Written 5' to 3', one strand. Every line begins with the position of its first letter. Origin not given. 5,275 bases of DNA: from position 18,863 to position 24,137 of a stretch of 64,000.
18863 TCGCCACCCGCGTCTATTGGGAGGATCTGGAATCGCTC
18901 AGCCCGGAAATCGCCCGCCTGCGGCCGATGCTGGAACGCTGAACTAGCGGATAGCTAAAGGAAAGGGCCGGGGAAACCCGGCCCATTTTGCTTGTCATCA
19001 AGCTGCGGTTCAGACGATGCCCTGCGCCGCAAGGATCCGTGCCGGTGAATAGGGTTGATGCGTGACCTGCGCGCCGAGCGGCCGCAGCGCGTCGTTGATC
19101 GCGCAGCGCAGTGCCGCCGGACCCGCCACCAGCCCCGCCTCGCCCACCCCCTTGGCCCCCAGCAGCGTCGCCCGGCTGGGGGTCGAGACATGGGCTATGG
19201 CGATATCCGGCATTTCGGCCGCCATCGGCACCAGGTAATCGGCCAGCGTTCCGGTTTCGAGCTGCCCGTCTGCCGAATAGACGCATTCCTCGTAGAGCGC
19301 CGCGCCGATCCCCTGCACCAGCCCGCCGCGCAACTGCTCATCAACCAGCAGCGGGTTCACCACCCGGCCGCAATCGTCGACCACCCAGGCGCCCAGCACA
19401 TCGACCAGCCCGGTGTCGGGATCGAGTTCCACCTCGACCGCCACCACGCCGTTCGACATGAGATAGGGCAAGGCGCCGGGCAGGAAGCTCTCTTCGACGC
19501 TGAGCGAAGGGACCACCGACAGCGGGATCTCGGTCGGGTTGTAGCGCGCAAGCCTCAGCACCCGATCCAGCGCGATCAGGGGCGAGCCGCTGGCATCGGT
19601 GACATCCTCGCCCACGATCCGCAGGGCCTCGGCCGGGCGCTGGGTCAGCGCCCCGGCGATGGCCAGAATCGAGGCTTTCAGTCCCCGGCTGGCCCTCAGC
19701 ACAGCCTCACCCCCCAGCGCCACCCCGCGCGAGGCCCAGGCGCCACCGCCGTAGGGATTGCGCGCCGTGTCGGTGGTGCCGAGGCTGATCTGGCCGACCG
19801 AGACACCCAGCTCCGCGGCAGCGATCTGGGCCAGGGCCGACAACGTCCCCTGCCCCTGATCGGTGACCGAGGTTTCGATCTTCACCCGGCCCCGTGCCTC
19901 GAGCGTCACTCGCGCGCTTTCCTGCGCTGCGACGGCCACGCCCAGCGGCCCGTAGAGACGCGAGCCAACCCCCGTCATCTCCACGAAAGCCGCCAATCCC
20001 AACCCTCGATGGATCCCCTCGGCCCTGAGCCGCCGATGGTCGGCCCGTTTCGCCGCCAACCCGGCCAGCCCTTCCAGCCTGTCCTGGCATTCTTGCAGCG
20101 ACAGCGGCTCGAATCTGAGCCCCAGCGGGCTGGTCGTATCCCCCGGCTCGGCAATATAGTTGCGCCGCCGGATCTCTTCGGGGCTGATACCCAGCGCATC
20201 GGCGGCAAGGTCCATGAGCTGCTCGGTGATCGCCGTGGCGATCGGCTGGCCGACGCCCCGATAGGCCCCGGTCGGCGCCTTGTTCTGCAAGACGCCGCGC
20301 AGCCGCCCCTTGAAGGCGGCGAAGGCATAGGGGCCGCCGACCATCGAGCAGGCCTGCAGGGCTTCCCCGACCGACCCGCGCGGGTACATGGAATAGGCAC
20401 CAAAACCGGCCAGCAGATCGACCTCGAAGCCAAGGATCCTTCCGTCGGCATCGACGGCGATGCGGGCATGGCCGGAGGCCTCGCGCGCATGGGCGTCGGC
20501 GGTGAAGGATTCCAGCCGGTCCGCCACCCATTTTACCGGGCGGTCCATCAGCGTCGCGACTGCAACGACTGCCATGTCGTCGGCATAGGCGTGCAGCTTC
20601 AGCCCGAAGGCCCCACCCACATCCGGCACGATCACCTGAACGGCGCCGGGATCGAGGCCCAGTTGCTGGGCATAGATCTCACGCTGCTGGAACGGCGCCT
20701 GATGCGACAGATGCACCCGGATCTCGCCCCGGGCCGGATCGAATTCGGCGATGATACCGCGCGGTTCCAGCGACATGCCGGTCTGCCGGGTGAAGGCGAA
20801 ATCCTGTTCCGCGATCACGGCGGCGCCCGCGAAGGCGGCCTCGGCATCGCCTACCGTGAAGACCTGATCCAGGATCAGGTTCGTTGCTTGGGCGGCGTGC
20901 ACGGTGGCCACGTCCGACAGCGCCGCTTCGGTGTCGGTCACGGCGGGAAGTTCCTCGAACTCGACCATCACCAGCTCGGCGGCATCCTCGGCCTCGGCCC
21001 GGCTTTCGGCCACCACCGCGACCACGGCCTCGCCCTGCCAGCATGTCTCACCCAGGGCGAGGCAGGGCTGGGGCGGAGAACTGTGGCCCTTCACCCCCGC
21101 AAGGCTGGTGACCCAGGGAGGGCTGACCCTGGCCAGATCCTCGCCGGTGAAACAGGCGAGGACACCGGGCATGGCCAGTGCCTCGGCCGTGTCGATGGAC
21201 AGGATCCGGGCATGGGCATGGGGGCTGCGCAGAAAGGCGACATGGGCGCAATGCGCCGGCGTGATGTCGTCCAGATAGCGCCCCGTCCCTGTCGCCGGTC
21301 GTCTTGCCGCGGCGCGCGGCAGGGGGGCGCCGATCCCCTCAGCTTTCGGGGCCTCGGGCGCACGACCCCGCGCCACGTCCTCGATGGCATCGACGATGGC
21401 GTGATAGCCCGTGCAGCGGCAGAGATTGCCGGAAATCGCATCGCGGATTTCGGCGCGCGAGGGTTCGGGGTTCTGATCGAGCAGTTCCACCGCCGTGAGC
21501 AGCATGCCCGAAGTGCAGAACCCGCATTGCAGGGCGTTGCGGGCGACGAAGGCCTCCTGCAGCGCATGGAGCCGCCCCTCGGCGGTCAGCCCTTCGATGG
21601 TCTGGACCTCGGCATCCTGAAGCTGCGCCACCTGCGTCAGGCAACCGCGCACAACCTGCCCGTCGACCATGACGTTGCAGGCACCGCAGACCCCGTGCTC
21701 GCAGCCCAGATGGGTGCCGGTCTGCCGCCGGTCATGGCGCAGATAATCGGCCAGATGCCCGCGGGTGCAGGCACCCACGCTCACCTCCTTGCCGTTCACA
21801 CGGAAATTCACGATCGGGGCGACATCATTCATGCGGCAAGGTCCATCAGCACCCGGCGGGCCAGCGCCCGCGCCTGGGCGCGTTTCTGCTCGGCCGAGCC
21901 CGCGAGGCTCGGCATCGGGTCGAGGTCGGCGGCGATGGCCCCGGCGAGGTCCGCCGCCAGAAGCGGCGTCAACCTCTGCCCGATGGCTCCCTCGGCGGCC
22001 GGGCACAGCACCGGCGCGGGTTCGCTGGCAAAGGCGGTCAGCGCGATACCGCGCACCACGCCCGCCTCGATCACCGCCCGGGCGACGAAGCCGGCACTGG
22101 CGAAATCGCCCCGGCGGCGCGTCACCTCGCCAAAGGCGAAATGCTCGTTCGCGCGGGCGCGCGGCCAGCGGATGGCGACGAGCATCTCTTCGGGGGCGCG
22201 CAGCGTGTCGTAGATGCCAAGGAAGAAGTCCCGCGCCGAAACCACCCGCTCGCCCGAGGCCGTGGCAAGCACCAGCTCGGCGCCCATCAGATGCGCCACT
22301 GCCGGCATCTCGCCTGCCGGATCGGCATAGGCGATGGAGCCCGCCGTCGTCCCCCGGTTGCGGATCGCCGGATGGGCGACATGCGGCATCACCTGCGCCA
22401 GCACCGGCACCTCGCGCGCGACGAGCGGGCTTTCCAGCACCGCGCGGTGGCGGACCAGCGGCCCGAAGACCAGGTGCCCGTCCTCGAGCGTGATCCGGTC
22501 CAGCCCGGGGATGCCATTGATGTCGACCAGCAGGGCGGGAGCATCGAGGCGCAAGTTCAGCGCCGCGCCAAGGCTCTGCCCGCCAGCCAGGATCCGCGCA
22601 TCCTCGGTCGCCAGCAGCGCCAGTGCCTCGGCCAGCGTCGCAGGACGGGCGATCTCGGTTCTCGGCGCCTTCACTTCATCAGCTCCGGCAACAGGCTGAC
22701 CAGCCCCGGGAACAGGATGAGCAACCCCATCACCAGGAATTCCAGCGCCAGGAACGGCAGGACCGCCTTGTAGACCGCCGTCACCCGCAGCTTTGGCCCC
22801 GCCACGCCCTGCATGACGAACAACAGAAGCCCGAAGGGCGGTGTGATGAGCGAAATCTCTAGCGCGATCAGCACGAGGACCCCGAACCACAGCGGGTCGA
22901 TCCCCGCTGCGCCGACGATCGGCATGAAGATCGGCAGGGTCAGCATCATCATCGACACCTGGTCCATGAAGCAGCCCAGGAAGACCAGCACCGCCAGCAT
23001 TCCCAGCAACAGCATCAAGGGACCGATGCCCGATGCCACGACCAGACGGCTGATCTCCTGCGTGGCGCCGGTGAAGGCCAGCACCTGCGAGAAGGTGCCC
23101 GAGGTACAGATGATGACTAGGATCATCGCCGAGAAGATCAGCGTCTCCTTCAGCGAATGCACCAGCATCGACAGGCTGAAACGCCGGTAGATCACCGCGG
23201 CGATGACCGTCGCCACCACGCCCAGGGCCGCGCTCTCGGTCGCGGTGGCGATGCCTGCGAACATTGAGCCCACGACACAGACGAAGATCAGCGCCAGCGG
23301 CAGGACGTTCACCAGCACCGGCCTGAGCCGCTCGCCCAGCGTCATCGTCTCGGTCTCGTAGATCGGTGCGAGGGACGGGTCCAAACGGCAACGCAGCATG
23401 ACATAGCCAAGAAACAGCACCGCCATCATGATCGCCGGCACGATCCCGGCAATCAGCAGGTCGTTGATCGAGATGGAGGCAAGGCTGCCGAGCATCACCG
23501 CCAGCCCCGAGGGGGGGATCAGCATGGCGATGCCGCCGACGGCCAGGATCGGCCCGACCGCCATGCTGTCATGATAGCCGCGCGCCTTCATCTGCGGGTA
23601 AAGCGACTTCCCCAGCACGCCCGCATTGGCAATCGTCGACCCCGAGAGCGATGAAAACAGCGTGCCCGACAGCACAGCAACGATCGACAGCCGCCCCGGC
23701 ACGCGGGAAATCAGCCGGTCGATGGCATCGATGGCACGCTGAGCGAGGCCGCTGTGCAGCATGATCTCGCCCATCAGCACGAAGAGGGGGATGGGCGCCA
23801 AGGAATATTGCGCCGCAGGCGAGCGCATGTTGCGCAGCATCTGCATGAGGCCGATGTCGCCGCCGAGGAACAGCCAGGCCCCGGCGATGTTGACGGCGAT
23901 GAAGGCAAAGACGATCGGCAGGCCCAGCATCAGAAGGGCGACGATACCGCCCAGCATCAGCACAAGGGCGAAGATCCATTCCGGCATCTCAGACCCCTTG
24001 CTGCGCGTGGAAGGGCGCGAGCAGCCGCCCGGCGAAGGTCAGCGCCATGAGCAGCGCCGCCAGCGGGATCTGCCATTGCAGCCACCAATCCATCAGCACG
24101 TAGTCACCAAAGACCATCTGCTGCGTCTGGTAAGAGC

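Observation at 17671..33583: A five-fold repeated AT-rich operator-like motif links a TRAP transporter, a molybdo-hydroxylase operon and a Rieske/PyrDK operon into one putative GntR regulon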

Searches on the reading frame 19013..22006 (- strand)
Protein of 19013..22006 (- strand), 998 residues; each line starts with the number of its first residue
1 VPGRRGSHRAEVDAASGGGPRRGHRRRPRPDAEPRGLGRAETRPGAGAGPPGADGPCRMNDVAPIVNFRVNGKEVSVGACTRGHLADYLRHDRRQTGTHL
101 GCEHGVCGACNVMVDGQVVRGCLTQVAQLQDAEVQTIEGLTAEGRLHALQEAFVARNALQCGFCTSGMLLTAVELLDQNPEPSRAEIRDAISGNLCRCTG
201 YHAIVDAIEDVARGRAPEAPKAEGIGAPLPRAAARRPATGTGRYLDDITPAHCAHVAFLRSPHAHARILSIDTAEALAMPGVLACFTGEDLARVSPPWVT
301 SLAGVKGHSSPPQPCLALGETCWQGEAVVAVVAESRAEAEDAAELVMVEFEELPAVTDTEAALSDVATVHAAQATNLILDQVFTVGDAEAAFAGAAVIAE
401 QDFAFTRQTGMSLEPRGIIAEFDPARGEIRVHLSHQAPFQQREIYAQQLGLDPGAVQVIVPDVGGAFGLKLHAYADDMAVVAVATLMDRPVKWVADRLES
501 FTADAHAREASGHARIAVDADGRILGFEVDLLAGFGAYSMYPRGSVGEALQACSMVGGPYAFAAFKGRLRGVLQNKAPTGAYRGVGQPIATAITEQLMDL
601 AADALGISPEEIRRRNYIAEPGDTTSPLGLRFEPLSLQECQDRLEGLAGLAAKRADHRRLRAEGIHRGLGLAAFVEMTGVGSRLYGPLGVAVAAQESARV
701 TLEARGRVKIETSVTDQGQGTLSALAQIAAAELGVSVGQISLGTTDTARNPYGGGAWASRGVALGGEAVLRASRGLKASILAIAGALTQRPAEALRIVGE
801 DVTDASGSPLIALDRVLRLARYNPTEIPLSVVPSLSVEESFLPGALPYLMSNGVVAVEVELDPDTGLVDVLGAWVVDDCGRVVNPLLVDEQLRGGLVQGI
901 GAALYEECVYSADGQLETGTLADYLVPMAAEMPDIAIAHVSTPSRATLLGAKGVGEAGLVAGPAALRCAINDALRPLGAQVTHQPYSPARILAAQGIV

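Call 6: search_protein_families(library=pfam, proteins=[window:19013-22006:-])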
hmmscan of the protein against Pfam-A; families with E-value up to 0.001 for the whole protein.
window:19013-22006:- (998 aa): 6 families
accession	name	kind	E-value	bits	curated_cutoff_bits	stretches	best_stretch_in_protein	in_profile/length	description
PF20256.3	MoCoBD_2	-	8.2e-68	229.4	27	1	648-933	6-283/283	Molybdopterin cofactor-binding domain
PF02738.23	MoCoBD_1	-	1.9e-67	227.4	27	1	370-617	2-244/244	Molybdopterin cofactor-binding domain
PF01799.25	Fer2_2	-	3.6e-31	107.6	30.3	1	136-209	1-75/75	[2Fe-2S] binding domain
PF01315.27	Ald_Xan_dh_C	-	1.8e-26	93.1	31.3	1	239-354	1-110/110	Aldehyde oxidase and xanthine dehydrogenase, a/b hammerhead domain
PF13085.11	Fer2_3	-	8.1e-06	26.3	27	1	101-140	51-89/107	2Fe-2S iron-sulfur cluster binding domain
PF00111.32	Fer2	-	9.9e-06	25.9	21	1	69-122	2-55/77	2Fe-2S iron-sulfur cluster binding domain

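Call 8: search_protein_families(library=ncbifam, proteins=[window:19013-22006:-], max_evalue=0.00001)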
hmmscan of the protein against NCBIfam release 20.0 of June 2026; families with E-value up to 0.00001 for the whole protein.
window:19013-22006:- (998 aa): 20 families
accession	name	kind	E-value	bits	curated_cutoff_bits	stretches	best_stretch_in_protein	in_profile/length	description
NF041018.1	glyceraldDH_alpha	equivalog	5.2e-149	497.9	790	1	225-991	3-740/741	glyceraldehyde dehydrogenase subunit alpha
NF040766.1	CODH_aero_grp5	exception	2.6e-144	482.3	950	1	225-991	5-781/785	aerobic carbon-monoxide dehydrogenase large subunit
NF045668.1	pterin_aldehy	equivalog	7.4e-133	444.6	1100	2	68-779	5-717/905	molybdopterin-dependent aldehyde oxidoreductase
TIGR03311.1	Se_dep_XDH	equivalog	5.8e-114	381.9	830.45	2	67-782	2-680/848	selenium-dependent xanthine dehydrogenase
TIGR02416.1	CO_dehy_Mo_lg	equivalog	1e-112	377.7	991.15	1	238-992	6-768/770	aerobic carbon-monoxide dehydrogenase large subunit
NF043082.1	XdhA_XDHase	equivalog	1.4e-112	377.3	780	1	225-992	1-749/758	xanthine dehydrogenase subunit XdhA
TIGR03194.1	4hydrxCoA_A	equivalog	4.7e-104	349.3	994.55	1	238-994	10-745/746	4-hydroxybenzoyl-CoA reductase subunit alpha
NF007426.0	PRK09970.1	equivalog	4.6e-101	339.1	916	1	224-991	5-751/761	xanthine dehydrogenase molybdenum-binding subunit XdhA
TIGR03196.1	pucD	equivalog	8.6e-83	279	783.65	1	224-988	2-751/763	xanthine dehydrogenase subunit D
TIGR02969.1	mam_aldehyde_ox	subfamily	1e-76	258.5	1912.3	2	223-975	574-1280/1330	aldehyde oxidase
TIGR02965.1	xanthine_xdhB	equivalog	3.1e-74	250.5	849.5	1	229-979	5-734/758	xanthine dehydrogenase molybdopterin binding subunit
TIGR03313.1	Se_sel_red_Mo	hypoth_equivalog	2.5e-68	230.6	1101.9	3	103-370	36-311/951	molybdopterin-dependent oxidoreductase Mo/Fe-S-binding subunit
NF041671.1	peri_hyde_PaoC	equivalog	8.2e-52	176.5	1180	1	224-974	17-713/735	aldehyde oxidoreductase molybdenum-binding subunit PaoC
NF041020.1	glyceraldDH_gamma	equivalog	3e-48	163.5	290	1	66-213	13-160/164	glyceraldehyde dehydrogenase subunit gamma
NF043084.2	XdhC_XDHase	equivalog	8.7e-45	151.9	217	1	66-211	3-149/151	xanthine dehydrogenase subunit XdhC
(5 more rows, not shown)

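Call 60: search_solved_structures(query=window:19013-22006:-, max_evalue=1e-40)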
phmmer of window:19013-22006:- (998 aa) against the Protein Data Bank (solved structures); distinct sequences matched with E-value up to 1e-40: 37.
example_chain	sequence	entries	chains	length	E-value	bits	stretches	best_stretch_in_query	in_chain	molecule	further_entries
1t3q_B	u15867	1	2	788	8.8e-134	451.1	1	220-992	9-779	quinoline 2-oxidoreductase large subunit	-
7dqx_A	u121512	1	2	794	3.4e-103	349.8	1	208-993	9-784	6-hydroxypseudooxynicotine dehydrogenase complex subunit gamma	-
8uem_A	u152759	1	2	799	7.4e-101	342.1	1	234-994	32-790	Carbon monoxide dehydrogenase (Large chain), CoxL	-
1sij_A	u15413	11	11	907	1.1e-97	331.6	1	69-776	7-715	Aldehyde oxidoreductase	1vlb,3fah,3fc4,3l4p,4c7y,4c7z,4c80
1ffu_B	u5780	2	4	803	1.5e-91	311.3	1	223-991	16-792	CUTL, MOLYBDOPROTEIN OF CARBON MONOXIDE DEHYDROGENASE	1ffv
1dgj_A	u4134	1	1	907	6e-91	309.3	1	81-774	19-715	ALDEHYDE OXIDOREDUCTASE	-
1n5w_B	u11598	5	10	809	2.9e-85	290.5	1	215-990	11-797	Carbon monoxide dehydrogenase large chain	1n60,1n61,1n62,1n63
1zxi_B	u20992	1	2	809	3.7e-85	290.1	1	215-990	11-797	Carbon monoxide dehydrogenase large chain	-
4zoh_A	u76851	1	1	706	7.2e-79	269.3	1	225-974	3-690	Putative oxidoreductase molybdopterin-binding subunit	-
1fo4_A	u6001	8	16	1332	1.9e-72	248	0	220-774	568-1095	XANTHINE DEHYDROGENASE | Xanthine dehydrogenase/oxidase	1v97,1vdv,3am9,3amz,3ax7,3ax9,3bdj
3una_A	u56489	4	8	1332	1.9e-72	248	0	220-774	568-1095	Xanthine dehydrogenase/oxidase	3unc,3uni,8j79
1n5x_A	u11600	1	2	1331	2e-72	248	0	220-774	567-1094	Xanthine Dehydrogenase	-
28mb_A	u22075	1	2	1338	3.5e-72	247.2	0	217-772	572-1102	Aldehyde oxidase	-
2e1q_A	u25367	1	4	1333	2e-71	244.7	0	207-774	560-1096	Xanthine dehydrogenase/oxidase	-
4yrw_A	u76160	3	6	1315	4.2e-71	243.6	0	221-774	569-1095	Xanthine dehydrogenase/oxidase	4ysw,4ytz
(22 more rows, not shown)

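Call 75: search_solved_structures(query=window:19013-21832:-, max_evalue=1e-95, show_alignments=1)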
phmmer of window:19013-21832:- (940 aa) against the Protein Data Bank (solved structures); distinct sequences matched with E-value up to 1e-95: 4.
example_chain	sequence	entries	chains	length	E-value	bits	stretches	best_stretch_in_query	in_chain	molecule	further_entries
1t3q_B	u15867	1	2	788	7.6e-134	451.2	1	162-934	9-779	quinoline 2-oxidoreductase large subunit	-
7dqx_A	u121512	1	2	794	3e-103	350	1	150-935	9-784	6-hydroxypseudooxynicotine dehydrogenase complex subunit gamma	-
8uem_A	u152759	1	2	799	6.6e-101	342.3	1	176-936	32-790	Carbon monoxide dehydrogenase (Large chain), CoxL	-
1sij_A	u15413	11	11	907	8.4e-98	332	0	11-718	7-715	Aldehyde oxidoreductase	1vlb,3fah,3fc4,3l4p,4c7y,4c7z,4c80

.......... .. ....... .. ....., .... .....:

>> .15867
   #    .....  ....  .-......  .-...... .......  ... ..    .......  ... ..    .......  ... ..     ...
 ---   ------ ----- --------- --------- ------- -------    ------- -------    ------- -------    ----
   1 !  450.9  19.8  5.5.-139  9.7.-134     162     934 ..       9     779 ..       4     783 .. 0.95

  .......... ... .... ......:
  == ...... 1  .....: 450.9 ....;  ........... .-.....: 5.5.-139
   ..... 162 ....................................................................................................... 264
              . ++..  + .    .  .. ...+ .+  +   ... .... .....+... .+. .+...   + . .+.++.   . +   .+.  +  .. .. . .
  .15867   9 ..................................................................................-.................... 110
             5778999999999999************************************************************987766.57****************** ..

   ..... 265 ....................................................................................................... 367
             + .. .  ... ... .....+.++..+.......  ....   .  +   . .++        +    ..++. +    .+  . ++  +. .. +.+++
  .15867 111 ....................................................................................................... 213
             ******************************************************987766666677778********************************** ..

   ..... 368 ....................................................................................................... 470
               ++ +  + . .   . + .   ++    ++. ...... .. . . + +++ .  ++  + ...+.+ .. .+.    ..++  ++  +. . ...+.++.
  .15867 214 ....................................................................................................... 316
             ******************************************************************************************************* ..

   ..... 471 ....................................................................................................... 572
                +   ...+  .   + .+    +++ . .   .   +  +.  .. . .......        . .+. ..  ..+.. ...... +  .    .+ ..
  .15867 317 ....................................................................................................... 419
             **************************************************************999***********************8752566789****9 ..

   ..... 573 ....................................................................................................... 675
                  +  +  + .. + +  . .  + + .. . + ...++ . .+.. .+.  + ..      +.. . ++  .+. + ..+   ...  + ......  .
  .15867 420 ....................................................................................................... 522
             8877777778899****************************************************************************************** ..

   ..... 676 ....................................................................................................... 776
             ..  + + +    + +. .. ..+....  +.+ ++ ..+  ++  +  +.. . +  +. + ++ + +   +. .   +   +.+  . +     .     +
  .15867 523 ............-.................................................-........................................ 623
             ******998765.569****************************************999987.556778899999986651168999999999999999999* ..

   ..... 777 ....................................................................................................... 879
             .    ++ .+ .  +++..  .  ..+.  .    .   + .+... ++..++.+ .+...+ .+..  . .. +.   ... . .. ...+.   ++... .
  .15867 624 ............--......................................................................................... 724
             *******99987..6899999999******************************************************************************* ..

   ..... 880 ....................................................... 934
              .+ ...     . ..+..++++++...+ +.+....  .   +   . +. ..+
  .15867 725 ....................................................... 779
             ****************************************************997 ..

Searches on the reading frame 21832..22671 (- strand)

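Call 8: search_protein_families(library=ncbifam, proteins=[window:21832-22671:-], max_evalue=0.00001)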
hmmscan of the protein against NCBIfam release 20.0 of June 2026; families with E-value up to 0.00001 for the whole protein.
window:21832-22671:- (280 aa): 6 families
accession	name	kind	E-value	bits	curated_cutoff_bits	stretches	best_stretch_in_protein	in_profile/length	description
NF041019.1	glyceraldDH_beta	equivalog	1.1e-48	165.9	350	1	4-276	5-278/280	glyceraldehyde dehydrogenase subunit beta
NF043083.1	XdhB_XDHase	equivalog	1e-27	97.1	310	1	6-277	6-282/289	xanthine dehydrogenase subunit XdhB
NF007427.0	PRK09971.1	equivalog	2.2e-26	92.8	287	1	6-276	6-281/292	xanthine dehydrogenase FAD-binding subunit XdhB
TIGR02963.1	xanthine_xdhA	equivalog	4.8e-26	91.4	467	1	6-275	194-465/468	xanthine dehydrogenase small subunit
TIGR03195.1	4hydrxCoA_B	equivalog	4.7e-18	65.4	404.55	1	6-113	6-114/321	4-hydroxybenzoyl-CoA reductase subunit beta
TIGR03199.1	pucC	equivalog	4.8e-16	58.8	306.05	1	10-247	1-238/264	xanthine dehydrogenase subunit C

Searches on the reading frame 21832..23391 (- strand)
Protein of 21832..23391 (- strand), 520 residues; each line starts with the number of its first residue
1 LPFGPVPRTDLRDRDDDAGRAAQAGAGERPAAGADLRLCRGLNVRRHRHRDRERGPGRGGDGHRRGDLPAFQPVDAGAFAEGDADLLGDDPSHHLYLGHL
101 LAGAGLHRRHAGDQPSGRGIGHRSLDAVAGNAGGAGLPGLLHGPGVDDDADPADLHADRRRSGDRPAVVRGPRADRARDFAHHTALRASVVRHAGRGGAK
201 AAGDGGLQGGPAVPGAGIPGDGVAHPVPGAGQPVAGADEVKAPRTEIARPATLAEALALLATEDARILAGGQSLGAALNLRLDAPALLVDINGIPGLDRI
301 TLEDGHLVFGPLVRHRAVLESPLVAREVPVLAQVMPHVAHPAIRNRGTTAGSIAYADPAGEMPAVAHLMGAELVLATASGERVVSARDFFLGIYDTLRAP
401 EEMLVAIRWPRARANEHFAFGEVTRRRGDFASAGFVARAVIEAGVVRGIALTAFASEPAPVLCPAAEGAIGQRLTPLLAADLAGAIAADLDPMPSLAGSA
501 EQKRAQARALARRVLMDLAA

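Call 7: search_protein_families(library=pfam, proteins=[window:21832-23391:-])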
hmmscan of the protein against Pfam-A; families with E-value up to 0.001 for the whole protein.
window:21832-23391:- (520 aa): 2 families
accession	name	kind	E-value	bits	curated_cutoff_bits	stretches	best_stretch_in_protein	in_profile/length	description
PF00941.27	FAD_binding_5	-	1.5e-42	145.7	27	1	246-411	4-169/170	FAD binding domain in molybdopterin dehydrogenase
PF03450.22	CO_deh_flav_C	-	3.9e-07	30.6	25.5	1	419-516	2-100/102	CO dehydrogenase flavoprotein C-terminal domain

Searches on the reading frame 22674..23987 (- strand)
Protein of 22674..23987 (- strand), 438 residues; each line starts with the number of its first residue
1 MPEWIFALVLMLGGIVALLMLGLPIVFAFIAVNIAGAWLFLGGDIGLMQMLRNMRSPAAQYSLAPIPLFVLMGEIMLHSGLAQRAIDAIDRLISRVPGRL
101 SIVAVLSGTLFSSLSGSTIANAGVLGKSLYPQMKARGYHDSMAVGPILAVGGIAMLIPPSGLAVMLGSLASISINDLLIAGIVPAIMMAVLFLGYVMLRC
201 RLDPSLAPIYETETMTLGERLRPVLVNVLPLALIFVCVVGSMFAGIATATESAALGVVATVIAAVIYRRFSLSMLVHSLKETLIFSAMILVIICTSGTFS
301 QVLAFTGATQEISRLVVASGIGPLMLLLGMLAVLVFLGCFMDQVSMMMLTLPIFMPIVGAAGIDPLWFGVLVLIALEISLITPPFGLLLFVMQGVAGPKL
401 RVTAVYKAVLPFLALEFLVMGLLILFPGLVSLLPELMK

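Call 6: search_protein_families(library=pfam, proteins=[window:22674-23987:-])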
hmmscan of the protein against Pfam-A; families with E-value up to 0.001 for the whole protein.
window:22674-23987:- (438 aa): 1 family
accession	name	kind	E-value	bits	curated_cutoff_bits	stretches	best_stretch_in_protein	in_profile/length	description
PF06808.19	DctM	-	5.5e-78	263.1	23.8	1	13-429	2-413/413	Tripartite ATP-independent periplasmic transporter, DctM component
